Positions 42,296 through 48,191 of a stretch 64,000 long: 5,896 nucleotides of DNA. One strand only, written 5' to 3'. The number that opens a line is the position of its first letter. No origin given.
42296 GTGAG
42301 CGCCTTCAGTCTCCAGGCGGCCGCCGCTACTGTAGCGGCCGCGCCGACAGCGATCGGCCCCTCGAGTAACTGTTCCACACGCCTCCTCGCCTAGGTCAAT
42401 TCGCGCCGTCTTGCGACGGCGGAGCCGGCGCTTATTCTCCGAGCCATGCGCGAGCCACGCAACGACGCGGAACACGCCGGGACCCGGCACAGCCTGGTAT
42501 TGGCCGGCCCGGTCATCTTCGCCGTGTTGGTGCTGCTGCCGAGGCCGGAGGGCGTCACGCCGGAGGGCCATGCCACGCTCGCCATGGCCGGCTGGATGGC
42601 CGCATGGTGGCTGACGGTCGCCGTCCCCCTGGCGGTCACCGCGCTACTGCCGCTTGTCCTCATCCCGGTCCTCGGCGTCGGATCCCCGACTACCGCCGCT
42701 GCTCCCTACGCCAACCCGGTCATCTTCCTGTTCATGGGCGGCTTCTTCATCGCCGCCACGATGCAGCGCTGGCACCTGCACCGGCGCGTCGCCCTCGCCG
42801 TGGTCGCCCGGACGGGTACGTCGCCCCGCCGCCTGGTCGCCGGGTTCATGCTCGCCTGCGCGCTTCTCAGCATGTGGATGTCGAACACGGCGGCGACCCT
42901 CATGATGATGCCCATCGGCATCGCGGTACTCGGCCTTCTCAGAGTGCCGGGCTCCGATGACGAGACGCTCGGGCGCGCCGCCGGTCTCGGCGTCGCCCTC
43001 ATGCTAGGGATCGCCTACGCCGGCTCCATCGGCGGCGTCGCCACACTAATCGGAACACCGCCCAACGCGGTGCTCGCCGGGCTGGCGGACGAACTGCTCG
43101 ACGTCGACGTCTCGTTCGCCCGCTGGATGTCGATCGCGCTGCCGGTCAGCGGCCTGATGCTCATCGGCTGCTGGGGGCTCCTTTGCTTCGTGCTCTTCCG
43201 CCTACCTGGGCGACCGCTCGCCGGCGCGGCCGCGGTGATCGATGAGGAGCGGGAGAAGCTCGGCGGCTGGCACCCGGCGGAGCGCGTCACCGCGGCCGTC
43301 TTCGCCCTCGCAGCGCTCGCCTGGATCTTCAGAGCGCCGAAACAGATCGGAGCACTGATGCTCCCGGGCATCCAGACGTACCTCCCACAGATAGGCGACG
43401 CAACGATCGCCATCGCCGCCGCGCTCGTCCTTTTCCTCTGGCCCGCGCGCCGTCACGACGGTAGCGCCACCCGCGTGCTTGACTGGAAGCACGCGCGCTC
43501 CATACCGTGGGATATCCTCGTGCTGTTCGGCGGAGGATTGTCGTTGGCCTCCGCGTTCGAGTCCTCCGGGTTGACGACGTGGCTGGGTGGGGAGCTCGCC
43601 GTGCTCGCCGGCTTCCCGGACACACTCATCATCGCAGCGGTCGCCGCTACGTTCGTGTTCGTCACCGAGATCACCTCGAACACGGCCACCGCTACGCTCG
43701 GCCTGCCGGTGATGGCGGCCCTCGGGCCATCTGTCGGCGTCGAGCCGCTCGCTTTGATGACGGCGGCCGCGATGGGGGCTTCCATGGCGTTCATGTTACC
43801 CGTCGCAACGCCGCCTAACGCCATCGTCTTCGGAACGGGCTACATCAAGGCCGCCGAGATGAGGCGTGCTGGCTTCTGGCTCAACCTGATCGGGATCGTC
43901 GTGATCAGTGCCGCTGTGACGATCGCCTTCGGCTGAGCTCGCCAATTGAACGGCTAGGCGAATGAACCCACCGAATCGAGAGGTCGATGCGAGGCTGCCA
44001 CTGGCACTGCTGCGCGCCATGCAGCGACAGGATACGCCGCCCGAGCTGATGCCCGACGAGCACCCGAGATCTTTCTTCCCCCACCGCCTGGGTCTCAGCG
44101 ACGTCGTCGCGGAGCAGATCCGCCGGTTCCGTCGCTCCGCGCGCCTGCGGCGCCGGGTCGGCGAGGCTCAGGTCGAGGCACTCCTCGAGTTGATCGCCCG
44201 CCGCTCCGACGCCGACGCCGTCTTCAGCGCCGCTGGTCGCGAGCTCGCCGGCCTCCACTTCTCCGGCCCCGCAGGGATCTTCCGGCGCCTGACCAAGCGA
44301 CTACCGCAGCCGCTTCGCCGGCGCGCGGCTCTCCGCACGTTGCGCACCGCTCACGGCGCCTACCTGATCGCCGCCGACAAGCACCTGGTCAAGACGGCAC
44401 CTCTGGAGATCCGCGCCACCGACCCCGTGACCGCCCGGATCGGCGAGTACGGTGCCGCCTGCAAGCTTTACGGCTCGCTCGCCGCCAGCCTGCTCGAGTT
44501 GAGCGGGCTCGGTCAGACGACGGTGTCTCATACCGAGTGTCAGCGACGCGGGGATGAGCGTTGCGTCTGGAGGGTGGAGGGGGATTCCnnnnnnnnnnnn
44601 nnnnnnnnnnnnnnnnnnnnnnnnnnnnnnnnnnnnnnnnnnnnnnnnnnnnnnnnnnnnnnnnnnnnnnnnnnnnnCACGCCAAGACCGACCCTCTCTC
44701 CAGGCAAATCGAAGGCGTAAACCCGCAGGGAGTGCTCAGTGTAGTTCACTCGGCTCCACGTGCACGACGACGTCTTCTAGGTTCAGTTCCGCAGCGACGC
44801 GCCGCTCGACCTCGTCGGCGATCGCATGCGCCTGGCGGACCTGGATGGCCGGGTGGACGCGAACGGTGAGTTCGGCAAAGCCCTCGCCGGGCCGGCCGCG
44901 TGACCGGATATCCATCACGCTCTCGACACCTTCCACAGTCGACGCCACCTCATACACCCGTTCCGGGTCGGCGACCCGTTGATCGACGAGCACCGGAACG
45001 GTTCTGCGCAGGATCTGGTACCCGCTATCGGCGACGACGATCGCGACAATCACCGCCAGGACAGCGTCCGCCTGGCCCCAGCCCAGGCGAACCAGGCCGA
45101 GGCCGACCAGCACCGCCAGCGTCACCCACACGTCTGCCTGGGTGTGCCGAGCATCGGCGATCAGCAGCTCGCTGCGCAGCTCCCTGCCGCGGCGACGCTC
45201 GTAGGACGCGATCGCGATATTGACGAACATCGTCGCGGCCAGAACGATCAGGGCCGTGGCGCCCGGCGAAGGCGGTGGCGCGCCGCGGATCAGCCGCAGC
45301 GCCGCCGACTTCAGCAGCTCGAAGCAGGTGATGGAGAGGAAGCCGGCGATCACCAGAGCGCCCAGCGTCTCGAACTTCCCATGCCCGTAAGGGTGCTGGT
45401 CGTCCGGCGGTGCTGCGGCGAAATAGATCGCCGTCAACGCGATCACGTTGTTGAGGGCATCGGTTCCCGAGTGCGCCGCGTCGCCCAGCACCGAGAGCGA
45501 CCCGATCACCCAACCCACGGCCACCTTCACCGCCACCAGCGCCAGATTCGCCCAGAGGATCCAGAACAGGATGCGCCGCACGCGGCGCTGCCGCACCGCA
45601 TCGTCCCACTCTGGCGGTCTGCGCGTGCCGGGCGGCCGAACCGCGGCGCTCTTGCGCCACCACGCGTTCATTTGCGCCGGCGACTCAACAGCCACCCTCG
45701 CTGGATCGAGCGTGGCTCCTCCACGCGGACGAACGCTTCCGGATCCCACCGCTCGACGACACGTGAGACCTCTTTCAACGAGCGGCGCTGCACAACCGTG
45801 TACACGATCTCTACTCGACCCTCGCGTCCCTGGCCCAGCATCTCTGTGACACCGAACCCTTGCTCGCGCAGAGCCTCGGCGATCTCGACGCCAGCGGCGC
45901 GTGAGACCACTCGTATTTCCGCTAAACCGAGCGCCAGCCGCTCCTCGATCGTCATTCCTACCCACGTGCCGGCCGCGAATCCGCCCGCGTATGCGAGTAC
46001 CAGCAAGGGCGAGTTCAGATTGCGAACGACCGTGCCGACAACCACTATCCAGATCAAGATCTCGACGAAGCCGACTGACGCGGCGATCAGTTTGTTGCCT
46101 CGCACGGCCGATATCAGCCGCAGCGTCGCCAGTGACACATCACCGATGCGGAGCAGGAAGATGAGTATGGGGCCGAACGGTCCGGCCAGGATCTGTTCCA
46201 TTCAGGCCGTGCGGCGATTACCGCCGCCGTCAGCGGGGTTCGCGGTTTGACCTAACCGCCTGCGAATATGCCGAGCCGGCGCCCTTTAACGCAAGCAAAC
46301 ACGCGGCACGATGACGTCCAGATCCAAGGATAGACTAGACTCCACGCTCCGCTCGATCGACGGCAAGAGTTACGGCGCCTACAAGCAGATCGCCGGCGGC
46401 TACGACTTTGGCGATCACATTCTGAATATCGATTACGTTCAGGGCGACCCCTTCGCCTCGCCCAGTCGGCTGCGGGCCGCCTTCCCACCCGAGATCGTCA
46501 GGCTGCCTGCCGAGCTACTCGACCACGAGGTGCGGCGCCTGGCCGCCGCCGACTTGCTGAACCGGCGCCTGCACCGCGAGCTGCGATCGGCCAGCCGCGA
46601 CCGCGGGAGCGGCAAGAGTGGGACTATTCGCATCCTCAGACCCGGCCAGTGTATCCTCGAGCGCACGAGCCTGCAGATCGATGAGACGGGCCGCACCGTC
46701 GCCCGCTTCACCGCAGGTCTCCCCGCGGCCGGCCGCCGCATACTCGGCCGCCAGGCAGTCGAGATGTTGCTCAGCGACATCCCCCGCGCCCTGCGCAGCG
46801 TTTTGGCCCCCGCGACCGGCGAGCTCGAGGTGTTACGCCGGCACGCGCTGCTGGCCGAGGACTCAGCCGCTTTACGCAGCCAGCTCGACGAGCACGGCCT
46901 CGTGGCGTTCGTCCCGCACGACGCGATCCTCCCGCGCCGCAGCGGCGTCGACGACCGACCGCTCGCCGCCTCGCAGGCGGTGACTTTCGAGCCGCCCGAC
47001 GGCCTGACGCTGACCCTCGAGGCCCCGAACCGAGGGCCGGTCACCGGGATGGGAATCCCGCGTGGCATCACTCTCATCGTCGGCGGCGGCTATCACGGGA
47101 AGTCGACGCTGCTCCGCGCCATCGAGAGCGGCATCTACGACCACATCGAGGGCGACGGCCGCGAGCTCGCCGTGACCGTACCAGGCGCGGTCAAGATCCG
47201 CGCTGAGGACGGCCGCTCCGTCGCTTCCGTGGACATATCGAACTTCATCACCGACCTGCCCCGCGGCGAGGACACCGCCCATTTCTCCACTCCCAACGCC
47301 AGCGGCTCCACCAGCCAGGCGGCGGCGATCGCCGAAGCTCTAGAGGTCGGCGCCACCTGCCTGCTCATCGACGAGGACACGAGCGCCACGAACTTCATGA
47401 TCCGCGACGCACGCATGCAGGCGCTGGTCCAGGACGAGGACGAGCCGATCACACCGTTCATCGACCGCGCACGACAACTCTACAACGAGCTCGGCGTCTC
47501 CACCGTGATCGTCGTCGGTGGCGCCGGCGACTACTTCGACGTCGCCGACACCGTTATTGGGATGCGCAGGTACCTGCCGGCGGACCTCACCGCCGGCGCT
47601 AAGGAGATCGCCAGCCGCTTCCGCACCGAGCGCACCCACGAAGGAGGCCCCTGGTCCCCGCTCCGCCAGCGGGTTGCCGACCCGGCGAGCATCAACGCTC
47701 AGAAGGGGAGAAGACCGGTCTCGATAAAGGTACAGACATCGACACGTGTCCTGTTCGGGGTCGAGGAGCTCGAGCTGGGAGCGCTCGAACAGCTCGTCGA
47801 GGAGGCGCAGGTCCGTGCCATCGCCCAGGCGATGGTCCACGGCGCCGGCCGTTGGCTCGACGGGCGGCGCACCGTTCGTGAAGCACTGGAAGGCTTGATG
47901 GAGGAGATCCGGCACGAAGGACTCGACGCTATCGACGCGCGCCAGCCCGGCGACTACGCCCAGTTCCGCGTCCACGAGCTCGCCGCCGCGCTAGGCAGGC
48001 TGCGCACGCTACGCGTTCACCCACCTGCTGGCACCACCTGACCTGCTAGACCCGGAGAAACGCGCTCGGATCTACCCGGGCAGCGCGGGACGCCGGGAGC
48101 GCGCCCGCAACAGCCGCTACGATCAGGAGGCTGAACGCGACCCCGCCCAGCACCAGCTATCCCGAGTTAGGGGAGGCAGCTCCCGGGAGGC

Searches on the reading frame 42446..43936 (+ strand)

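Call 12: search_protein_families(library=pfam, proteins=[window:42446-43936:+], max_evalue=0.001)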
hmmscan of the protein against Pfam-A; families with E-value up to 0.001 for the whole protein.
window:42446-43936:+ (496 aa): 2 families
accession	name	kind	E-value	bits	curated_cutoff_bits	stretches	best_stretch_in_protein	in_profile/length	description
PF00939.25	Na_sulph_symp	-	1.3e-72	245.7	27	1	21-488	10-459/472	Sodium:sulfate symporter transmembrane region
PF03600.22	CitMHS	-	1.5e-49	169.4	31.9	1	53-442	2-336/336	Citrate transporter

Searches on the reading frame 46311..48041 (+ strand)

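Call 12: search_protein_families(library=pfam, proteins=[window:46311-48041:+], max_evalue=0.001)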
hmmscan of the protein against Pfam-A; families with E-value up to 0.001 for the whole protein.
window:46311-48041:+ (576 aa): 3 families
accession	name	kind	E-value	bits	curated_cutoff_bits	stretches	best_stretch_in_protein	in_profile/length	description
PF09818.15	ABC_ATPase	-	6.3e-119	396.6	23.2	1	174-444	4-272/283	P-loop domain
PF20446.3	ABC_N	-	3.9e-49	167.1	26.5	1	7-165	2-159/162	ATPase of the ABC class N-terminal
PF21117.3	MRB1590_C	-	4e-27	95.3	27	1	472-569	2-101/102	MRB1590 C-terminal domain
